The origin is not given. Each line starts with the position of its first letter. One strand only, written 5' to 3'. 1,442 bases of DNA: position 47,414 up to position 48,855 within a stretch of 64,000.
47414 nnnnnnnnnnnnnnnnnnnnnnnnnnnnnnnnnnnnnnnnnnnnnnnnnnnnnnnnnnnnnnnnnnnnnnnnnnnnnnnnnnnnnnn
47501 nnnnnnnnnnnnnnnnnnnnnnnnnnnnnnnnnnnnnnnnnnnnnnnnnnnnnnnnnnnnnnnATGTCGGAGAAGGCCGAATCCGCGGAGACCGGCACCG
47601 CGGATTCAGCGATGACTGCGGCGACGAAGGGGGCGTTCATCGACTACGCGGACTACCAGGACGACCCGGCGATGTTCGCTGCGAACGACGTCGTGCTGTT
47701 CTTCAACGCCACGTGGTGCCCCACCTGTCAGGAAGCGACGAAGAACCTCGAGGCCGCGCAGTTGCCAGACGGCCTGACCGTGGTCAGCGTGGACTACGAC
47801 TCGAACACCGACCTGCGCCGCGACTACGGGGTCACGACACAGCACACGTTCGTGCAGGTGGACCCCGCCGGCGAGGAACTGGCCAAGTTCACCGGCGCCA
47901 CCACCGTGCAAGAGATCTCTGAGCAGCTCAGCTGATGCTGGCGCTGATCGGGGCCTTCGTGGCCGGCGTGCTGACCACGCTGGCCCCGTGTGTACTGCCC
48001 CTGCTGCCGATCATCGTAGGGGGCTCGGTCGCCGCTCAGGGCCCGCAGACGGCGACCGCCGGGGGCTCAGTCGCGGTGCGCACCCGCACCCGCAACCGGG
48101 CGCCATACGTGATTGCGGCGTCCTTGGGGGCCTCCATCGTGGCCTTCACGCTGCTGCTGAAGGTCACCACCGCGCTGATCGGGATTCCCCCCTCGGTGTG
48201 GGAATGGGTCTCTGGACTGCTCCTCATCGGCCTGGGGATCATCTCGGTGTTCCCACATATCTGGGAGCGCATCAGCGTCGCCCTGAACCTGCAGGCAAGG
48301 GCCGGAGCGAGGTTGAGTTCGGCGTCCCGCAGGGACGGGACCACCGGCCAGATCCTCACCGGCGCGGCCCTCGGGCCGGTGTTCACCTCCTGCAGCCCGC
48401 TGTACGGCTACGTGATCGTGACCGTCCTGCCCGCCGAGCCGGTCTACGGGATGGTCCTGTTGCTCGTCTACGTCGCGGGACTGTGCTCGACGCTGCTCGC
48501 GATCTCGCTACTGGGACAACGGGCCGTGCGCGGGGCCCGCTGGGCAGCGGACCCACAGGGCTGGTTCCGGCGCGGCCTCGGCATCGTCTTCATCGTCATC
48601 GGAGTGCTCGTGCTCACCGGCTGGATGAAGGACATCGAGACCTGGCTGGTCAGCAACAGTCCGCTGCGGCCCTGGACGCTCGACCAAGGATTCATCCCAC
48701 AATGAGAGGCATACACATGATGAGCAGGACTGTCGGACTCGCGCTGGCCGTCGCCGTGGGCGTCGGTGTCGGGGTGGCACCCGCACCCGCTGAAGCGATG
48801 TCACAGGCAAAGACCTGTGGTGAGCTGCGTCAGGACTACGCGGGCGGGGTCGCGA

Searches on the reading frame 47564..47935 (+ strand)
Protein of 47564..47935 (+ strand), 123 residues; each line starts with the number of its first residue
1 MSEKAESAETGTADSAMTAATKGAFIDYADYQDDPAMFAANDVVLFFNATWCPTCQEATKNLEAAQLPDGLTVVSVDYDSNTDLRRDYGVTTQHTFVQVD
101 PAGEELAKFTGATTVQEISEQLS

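Call 94: search_protein_families(library=pfam, proteins=[window:47564-47935:+])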
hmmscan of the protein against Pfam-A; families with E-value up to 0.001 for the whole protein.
window:47564-47935:+ (123 aa): 6 families
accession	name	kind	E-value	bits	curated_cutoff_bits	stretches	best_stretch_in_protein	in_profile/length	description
PF00085.26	Thioredoxin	-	3e-09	37.3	23.5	1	40-122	18-101/103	Thioredoxin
PF08534.16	Redoxin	-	8.8e-05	22.8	26.6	1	38-88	26-81/148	Redoxin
PF05768.20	Glrx-like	-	9.6e-05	23.1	26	1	44-96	2-54/77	Glutaredoxin-like domain (DUF836)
PF13905.12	Thioredoxin_8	-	0.00044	21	27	0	43-82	4-47/94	Thioredoxin-like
PF13098.12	Thioredoxin_2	-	0.00095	19.9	27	0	42-118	7-100/104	Thioredoxin-like domain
PF00578.27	AhpC-TSA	-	0.001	19.5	26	0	41-85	26-74/124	AhpC/TSA family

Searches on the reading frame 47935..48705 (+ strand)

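Call 94: search_protein_families(library=pfam, proteins=[window:47935-48705:+])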
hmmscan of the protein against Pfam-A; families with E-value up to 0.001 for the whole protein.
window:47935-48705:+ (256 aa): 2 families
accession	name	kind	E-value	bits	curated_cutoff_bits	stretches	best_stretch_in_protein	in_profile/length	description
PF02683.22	DsbD_TM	-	9e-07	28.8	27.1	1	2-205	3-197/219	Cytochrome C biogenesis protein transmembrane domain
PF13386.12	DsbD_2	-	4.6e-06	27.1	24.9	1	64-225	49-199/199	Cytochrome C biogenesis protein transmembrane region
